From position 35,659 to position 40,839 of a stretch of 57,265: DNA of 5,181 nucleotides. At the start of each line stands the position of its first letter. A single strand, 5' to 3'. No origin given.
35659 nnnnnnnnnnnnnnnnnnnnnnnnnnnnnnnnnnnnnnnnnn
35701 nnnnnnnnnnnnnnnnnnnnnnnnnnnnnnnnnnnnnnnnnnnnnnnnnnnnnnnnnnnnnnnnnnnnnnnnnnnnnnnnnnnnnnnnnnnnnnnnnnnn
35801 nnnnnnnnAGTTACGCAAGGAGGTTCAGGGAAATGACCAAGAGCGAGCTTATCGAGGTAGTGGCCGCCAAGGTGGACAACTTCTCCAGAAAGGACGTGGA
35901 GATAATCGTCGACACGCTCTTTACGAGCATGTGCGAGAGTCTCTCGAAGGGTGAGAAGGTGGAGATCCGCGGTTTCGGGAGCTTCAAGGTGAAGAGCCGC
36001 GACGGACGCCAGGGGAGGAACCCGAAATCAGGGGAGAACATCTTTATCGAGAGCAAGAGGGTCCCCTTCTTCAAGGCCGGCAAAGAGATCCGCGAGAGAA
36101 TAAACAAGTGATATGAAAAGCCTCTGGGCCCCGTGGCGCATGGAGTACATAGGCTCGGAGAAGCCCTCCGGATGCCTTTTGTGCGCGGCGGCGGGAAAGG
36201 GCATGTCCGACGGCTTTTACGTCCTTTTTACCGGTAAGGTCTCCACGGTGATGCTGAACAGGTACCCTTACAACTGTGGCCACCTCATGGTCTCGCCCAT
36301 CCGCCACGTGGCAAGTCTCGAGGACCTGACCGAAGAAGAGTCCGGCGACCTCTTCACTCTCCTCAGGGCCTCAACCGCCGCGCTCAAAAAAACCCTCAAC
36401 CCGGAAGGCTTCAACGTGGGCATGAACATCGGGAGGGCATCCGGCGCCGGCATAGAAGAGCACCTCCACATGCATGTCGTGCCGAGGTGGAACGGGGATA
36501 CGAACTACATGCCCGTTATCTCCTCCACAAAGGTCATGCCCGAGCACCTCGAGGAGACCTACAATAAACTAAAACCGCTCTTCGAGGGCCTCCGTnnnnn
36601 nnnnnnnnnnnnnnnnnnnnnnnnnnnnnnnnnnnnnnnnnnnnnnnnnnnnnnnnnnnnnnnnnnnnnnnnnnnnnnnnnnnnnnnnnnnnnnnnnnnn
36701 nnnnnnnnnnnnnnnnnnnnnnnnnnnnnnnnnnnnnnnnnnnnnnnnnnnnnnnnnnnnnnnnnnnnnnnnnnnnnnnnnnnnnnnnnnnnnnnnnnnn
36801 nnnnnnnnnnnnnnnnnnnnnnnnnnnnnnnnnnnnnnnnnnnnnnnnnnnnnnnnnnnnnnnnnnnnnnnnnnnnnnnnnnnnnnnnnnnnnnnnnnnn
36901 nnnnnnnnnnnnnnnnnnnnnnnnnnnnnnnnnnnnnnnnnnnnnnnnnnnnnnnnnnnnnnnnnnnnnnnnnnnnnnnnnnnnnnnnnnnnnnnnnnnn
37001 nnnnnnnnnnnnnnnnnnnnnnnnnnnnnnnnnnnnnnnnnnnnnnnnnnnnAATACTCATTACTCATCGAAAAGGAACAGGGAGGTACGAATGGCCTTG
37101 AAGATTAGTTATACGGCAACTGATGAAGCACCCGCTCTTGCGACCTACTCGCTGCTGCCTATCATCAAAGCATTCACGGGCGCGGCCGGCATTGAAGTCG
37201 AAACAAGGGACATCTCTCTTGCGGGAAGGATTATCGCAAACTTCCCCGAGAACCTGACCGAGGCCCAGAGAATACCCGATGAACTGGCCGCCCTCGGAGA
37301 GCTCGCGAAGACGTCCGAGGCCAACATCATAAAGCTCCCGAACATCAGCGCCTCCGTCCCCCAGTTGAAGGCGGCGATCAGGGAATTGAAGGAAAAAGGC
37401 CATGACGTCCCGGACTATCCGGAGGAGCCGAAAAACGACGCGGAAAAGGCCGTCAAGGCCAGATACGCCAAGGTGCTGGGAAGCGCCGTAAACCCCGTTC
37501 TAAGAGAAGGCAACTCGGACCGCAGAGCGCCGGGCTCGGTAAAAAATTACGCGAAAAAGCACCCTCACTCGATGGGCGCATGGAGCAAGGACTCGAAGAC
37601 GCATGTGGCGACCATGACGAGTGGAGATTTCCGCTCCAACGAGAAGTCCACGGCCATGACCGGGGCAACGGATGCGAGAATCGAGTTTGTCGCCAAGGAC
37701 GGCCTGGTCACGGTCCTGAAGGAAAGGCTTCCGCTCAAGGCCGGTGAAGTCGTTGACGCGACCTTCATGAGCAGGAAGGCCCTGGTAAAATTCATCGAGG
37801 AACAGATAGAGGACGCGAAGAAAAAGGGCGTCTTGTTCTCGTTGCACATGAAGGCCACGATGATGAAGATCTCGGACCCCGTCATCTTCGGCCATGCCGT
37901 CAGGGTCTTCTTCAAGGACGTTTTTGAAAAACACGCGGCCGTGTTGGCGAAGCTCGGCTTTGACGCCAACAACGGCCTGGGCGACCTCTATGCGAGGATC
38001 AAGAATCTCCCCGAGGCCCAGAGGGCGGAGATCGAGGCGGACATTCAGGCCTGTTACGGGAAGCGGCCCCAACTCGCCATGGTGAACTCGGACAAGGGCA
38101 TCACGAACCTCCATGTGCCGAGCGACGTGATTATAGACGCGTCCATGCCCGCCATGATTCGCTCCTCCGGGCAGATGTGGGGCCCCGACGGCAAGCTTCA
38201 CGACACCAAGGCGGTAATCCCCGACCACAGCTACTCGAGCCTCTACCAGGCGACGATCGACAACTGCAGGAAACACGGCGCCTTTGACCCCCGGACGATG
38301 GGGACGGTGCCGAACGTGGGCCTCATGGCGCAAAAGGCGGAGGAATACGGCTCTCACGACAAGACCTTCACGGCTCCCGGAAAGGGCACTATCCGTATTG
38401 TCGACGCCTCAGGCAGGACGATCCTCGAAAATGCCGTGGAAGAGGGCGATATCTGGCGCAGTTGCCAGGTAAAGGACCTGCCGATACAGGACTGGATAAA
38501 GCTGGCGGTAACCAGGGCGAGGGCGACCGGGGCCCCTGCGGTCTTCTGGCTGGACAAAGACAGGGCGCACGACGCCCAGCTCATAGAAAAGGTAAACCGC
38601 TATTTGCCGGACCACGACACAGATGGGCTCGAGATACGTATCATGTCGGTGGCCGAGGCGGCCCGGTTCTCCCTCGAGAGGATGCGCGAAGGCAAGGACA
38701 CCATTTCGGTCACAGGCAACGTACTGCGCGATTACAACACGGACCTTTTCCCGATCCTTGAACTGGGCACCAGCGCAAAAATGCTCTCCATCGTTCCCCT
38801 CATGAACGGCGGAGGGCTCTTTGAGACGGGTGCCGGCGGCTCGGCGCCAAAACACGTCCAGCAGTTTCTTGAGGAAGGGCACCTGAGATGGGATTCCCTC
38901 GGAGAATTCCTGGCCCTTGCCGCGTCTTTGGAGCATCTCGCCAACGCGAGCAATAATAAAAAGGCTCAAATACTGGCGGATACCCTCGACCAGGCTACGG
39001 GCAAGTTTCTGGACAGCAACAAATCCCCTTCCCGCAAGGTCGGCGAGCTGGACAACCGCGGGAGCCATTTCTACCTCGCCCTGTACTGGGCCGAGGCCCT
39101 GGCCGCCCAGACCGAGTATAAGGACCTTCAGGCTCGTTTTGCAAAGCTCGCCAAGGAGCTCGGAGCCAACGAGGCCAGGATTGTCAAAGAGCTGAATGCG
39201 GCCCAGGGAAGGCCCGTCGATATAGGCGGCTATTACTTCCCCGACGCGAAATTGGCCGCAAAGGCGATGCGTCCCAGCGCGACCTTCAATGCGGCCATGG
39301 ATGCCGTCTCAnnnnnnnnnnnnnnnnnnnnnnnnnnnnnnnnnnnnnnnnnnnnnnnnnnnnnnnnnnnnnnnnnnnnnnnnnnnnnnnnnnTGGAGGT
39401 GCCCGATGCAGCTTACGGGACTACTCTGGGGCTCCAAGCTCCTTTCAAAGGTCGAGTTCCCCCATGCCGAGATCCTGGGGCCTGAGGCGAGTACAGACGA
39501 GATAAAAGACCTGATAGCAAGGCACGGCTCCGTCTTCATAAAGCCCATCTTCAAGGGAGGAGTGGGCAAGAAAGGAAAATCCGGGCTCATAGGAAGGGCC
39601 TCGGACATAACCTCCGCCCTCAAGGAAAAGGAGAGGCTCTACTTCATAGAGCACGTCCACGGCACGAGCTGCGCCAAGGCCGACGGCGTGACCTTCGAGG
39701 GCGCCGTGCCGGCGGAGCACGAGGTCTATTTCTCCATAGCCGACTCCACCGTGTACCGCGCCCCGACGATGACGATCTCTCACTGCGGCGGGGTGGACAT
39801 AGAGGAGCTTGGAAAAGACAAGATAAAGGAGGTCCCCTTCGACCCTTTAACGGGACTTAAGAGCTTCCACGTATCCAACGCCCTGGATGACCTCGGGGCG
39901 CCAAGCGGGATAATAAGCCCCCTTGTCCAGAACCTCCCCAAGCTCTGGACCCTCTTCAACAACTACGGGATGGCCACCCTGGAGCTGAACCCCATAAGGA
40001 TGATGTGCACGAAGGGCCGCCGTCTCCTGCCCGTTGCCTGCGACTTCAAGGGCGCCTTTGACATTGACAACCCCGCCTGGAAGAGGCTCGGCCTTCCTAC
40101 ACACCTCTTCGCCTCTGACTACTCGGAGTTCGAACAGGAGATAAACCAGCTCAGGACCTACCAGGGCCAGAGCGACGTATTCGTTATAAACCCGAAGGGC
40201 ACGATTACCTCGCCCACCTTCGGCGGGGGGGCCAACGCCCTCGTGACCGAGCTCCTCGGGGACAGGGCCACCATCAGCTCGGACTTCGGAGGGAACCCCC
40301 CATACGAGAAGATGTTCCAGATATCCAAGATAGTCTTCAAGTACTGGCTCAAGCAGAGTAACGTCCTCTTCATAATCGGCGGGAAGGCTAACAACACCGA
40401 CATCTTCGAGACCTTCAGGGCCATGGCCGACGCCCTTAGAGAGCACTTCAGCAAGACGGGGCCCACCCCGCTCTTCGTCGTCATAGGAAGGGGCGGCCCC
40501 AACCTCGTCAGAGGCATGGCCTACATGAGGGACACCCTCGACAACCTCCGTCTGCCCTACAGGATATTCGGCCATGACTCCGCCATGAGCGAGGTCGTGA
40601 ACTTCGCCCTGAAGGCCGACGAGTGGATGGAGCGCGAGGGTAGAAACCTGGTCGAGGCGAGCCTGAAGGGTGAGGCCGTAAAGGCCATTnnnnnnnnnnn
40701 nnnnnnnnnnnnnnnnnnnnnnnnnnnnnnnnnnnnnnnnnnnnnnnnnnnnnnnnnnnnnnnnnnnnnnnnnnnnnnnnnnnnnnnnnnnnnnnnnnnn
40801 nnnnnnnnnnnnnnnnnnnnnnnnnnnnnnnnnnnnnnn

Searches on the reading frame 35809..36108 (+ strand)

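Call 67: search_protein_families(library=pfam, proteins=[window:35809-36108:+], max_evalue=0.00001)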
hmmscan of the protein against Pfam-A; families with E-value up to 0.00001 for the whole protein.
window:35809-36108:+ (100 aa): 2 families
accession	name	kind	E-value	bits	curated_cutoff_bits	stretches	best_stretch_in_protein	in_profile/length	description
PF00216.26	Bac_DNA_binding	-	3.7e-31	107.7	22.4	1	9-99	1-90/90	Bacterial DNA-binding protein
PF18291.6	HU-HIG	-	6.3e-08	33.1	26.2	1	7-99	30-119/125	HU domain fused to wHTH, Ig, or Glycine-rich motif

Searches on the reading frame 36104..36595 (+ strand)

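Call 67: search_protein_families(library=pfam, proteins=[window:36104-36595:+], max_evalue=0.00001)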
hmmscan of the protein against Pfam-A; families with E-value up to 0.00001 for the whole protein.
window:36104-36595:+ (164 aa): 1 family
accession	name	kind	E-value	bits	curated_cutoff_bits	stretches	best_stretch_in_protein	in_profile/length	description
PF01230.28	HIT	-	2.3e-13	51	21.5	1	41-128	9-95/98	HIT domain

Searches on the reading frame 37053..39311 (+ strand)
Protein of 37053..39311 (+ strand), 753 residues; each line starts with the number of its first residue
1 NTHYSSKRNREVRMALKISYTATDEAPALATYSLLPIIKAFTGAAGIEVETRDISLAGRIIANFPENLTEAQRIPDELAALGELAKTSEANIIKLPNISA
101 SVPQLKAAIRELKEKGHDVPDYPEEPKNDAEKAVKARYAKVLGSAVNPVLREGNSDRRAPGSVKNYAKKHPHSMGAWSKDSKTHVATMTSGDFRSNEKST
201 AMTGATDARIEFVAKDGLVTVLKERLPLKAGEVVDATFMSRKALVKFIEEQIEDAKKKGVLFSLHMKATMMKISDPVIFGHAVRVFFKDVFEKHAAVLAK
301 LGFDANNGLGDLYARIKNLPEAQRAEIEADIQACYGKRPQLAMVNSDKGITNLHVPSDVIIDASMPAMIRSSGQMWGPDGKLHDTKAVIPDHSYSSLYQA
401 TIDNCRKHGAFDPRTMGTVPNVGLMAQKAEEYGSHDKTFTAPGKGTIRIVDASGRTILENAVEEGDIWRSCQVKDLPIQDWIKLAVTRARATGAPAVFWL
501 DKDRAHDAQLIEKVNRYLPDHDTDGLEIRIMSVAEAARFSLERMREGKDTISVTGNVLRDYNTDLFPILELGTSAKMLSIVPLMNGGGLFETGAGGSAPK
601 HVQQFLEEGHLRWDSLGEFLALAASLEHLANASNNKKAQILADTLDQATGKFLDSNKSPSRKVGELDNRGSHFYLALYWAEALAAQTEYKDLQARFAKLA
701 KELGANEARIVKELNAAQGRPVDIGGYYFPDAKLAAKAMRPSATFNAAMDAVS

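Call 67: search_protein_families(library=pfam, proteins=[window:37053-39311:+], max_evalue=0.00001)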
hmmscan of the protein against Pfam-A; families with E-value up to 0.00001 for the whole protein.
window:37053-39311:+ (753 aa): 1 family
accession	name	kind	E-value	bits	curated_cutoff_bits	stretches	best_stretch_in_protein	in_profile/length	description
PF03971.19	IDH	-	0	1337.4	25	1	17-750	1-734/734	Monomeric isocitrate dehydrogenase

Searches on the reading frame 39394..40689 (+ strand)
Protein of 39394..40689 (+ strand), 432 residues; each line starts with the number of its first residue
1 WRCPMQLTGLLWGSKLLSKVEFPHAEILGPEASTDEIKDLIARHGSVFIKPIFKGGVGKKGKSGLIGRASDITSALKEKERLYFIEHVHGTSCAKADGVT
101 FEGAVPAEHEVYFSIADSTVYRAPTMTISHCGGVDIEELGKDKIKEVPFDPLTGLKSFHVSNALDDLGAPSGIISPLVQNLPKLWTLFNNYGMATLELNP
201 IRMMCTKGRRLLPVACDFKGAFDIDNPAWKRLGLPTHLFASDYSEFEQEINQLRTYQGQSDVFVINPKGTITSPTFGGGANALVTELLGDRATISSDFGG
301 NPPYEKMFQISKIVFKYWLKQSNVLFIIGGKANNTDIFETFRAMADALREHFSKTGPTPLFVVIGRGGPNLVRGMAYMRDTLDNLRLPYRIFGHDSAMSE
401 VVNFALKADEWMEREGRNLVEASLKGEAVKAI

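Call 67: search_protein_families(library=pfam, proteins=[window:39394-40689:+], max_evalue=0.00001)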
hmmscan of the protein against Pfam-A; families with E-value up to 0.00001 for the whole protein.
window:39394-40689:+ (432 aa): 2 families
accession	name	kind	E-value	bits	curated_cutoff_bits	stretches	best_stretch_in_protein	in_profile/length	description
PF16114.10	Citrate_bind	-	1.8e-20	73.6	26.8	1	244-407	4-176/177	ATP citrate lyase citrate-binding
PF08442.15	ATP-grasp_2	-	4.5e-13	49.7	29.5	1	51-201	47-200/202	ATP-grasp domain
